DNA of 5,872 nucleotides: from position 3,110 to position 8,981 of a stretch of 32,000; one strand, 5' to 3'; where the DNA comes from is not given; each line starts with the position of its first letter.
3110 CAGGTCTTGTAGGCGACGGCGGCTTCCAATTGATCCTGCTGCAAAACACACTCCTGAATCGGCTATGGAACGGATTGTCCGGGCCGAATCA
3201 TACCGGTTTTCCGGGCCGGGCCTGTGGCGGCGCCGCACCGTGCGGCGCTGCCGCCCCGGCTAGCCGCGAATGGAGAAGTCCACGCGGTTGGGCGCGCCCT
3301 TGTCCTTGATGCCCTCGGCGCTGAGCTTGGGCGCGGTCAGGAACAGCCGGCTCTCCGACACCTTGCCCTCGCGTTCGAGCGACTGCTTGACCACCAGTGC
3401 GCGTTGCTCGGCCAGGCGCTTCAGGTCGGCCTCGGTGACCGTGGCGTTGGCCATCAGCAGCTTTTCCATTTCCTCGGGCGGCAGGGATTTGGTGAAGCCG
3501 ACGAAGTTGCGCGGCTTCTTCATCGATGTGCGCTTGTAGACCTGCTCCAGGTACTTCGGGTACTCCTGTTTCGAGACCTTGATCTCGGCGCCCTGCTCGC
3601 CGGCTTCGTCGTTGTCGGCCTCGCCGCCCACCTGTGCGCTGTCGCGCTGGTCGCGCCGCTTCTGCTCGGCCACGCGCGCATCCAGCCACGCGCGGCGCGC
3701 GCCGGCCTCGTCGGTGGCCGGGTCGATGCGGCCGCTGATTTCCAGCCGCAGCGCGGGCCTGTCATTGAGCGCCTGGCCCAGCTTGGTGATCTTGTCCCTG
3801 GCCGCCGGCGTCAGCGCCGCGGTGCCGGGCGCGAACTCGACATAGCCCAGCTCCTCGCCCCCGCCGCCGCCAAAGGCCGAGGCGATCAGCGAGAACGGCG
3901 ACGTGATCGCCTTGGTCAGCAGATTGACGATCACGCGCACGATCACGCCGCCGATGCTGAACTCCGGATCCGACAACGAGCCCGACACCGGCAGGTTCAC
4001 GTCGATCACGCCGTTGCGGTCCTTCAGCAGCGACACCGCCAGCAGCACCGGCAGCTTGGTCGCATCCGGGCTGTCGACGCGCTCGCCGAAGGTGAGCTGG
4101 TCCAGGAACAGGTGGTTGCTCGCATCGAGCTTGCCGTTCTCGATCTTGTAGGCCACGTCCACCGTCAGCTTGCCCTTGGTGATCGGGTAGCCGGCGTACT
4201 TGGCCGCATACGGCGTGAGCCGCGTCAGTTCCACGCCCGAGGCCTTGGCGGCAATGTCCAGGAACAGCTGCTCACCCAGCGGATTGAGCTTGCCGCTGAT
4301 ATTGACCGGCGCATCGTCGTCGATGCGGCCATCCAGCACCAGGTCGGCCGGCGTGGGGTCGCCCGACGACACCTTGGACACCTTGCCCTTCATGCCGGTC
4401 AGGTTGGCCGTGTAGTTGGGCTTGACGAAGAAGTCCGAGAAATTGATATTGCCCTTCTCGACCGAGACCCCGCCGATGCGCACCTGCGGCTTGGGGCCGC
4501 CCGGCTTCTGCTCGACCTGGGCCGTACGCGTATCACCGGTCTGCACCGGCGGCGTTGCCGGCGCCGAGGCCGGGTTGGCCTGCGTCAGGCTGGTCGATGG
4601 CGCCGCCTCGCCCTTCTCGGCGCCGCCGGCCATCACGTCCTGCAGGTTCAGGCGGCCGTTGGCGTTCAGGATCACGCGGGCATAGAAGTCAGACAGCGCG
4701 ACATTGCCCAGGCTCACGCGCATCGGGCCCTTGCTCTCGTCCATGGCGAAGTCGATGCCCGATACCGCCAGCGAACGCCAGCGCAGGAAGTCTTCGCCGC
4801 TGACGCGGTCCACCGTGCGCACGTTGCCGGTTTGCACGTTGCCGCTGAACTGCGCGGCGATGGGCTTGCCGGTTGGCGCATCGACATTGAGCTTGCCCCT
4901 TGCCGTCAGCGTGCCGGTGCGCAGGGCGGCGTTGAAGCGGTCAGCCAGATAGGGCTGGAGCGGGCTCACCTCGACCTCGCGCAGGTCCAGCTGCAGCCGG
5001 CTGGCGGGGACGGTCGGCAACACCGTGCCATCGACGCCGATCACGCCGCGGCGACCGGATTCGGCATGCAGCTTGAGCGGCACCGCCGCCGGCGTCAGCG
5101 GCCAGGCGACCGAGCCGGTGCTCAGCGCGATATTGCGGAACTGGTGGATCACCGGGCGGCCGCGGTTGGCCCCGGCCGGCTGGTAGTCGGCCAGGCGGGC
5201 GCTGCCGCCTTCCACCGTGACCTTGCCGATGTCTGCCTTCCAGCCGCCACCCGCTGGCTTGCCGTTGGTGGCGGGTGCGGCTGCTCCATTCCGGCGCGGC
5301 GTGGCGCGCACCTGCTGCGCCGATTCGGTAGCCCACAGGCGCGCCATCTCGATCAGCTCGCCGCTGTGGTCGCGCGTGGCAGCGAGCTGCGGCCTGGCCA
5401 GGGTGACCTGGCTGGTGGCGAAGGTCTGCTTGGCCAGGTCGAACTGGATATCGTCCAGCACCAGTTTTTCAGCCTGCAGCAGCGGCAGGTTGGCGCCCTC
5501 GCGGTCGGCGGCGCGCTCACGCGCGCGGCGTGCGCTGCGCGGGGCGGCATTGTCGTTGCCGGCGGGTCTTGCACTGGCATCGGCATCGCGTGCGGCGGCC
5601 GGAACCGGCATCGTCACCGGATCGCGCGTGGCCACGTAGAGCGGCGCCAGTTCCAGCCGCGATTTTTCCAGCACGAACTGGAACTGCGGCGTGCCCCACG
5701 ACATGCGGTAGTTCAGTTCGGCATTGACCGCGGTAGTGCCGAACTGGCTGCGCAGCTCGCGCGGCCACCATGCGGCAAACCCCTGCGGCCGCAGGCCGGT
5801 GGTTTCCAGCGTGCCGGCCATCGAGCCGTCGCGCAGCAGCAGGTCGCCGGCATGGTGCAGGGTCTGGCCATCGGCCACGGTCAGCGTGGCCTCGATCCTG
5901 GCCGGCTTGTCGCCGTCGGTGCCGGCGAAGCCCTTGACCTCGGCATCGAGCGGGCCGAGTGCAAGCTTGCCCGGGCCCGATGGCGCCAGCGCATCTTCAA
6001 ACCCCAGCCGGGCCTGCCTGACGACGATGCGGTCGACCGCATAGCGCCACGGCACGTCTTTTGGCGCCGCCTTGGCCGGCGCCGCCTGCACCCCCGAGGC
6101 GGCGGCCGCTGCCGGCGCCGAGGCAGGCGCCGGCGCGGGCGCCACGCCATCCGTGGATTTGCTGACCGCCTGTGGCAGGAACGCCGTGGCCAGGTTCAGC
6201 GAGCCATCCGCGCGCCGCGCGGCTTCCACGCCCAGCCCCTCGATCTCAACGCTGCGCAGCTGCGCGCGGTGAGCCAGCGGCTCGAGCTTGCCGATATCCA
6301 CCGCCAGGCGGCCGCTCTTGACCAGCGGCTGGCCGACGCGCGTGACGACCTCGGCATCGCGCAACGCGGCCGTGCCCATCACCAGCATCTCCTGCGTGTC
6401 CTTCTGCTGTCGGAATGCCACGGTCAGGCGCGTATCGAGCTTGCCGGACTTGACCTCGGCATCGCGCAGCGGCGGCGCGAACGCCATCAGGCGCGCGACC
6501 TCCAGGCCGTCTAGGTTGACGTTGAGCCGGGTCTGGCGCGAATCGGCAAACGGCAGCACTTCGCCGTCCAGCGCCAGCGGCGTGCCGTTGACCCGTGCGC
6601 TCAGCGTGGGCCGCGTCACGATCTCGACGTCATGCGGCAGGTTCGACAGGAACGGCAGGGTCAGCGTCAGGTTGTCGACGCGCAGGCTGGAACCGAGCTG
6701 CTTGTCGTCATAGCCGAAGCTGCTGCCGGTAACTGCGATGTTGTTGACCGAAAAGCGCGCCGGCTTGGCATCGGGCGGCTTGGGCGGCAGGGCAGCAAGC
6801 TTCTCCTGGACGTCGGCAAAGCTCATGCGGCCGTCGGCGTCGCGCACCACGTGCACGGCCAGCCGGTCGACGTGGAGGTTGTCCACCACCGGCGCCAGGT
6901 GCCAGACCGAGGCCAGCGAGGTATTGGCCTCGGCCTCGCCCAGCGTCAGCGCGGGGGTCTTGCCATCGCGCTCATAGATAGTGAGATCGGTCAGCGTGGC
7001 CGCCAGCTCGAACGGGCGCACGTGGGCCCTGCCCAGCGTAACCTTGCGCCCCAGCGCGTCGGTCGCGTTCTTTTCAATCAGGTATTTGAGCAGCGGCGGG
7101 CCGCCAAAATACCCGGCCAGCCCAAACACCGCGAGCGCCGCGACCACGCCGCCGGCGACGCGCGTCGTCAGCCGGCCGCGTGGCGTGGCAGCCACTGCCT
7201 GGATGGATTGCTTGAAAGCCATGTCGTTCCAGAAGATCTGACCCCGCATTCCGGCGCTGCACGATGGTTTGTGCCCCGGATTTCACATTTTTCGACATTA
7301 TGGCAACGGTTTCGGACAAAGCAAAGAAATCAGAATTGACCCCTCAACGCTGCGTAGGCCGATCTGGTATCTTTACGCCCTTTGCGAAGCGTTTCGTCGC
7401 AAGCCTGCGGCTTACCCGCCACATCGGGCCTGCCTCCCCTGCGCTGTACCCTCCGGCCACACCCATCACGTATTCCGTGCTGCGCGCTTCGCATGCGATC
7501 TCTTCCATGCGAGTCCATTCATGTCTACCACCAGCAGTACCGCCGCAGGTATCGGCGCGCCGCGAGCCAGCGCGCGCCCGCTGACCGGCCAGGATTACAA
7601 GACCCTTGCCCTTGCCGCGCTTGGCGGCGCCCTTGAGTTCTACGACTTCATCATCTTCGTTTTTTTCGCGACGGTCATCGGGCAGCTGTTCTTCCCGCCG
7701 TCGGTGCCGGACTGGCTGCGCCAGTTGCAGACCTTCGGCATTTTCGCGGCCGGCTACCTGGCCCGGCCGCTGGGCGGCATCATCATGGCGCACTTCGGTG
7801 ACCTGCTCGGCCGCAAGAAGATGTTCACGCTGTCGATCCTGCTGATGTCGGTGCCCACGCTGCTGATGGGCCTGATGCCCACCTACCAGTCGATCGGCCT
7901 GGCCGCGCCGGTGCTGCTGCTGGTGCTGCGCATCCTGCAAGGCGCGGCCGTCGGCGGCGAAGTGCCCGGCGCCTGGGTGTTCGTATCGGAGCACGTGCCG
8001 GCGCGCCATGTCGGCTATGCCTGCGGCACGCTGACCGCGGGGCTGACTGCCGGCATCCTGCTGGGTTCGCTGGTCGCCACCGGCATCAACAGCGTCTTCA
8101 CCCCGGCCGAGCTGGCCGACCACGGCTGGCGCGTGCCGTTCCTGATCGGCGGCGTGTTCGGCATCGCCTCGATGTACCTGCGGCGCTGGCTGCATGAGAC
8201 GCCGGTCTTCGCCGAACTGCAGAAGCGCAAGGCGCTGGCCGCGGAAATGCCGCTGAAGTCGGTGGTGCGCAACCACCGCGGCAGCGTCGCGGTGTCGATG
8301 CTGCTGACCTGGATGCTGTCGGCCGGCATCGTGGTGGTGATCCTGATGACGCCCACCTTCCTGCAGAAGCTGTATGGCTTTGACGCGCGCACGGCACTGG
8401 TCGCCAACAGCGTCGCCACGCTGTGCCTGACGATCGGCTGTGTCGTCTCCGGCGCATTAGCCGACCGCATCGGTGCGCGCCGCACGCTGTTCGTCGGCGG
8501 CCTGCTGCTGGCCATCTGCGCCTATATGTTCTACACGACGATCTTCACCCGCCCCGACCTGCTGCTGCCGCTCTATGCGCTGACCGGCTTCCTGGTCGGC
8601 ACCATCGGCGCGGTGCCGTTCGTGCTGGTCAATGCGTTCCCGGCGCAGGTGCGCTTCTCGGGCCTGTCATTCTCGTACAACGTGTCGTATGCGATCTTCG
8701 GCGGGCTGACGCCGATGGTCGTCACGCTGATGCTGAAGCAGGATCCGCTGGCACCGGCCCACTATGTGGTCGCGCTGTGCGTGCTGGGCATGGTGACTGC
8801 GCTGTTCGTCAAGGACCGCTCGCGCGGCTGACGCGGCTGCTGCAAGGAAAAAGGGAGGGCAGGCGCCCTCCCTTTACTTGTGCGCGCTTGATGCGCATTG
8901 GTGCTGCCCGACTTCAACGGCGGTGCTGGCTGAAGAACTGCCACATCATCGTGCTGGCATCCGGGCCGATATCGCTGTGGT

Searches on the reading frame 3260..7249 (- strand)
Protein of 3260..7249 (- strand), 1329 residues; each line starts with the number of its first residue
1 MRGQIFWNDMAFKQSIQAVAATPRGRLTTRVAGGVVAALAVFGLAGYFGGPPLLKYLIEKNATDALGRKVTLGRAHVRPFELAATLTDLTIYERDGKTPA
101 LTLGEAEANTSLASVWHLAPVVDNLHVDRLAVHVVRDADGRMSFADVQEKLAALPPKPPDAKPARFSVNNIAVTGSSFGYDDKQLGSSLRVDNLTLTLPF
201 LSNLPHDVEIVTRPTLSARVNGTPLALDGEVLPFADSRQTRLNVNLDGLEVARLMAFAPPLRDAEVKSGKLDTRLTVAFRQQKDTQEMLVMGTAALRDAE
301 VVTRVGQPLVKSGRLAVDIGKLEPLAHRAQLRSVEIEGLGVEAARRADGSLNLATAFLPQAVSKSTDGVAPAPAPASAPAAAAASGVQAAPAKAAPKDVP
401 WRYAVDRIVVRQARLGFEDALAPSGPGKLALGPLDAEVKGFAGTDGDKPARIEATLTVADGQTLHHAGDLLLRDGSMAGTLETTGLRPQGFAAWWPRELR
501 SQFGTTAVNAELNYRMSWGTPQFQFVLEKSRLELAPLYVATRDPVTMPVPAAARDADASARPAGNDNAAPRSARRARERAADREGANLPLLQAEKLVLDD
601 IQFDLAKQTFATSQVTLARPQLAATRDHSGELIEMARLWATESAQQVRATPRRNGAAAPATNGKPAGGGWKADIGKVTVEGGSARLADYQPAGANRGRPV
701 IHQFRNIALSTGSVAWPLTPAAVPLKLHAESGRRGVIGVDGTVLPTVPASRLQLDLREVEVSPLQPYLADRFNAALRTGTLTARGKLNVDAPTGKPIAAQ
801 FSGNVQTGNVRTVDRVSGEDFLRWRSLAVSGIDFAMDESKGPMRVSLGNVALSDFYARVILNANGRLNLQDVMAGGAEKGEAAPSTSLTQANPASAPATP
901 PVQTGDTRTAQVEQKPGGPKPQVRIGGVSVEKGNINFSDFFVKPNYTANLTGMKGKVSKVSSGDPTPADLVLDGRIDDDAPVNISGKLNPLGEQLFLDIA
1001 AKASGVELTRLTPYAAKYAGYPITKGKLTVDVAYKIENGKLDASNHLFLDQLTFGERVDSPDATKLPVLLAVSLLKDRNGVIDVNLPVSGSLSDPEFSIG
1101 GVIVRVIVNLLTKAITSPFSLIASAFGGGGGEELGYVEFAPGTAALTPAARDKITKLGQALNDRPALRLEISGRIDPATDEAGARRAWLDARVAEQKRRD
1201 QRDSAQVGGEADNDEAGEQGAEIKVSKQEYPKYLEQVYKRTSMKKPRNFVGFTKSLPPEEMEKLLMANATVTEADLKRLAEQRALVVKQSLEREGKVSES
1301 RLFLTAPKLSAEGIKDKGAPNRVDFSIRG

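Call 39: search_protein_families(library=pfam, proteins=[window:3260-7249:-], max_evalue=0.001)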
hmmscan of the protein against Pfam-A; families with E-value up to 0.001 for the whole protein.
window:3260-7249:- (1329 aa): 3 families
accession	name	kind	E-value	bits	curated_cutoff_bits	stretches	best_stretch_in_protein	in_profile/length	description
PF05359.17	DUF748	-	0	1098.8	50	1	15-1302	6-1037/1037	Domain of Unknown Function (DUF748)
PF13116.12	YhdP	-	5.1e-09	35.1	46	1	39-283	22-246/1224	YhdP protein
PF00691.25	OmpA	-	2.3e-06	28.3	27.2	0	1139-1187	2-48/98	OmpA family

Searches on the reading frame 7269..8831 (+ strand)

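Call 39: search_protein_families(library=pfam, proteins=[window:7269-8831:+], max_evalue=0.001)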
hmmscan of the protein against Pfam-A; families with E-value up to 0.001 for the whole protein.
window:7269-8831:+ (520 aa): 2 families
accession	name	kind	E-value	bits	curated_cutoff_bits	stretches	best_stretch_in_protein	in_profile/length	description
PF07690.21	MFS_1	-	5.4e-32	111.5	33.4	1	129-479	2-344/347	Major Facilitator Superfamily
PF00083.30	Sugar_tr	-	2.7e-29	102.8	22.3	2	115-330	4-212/452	Sugar (and other) transporter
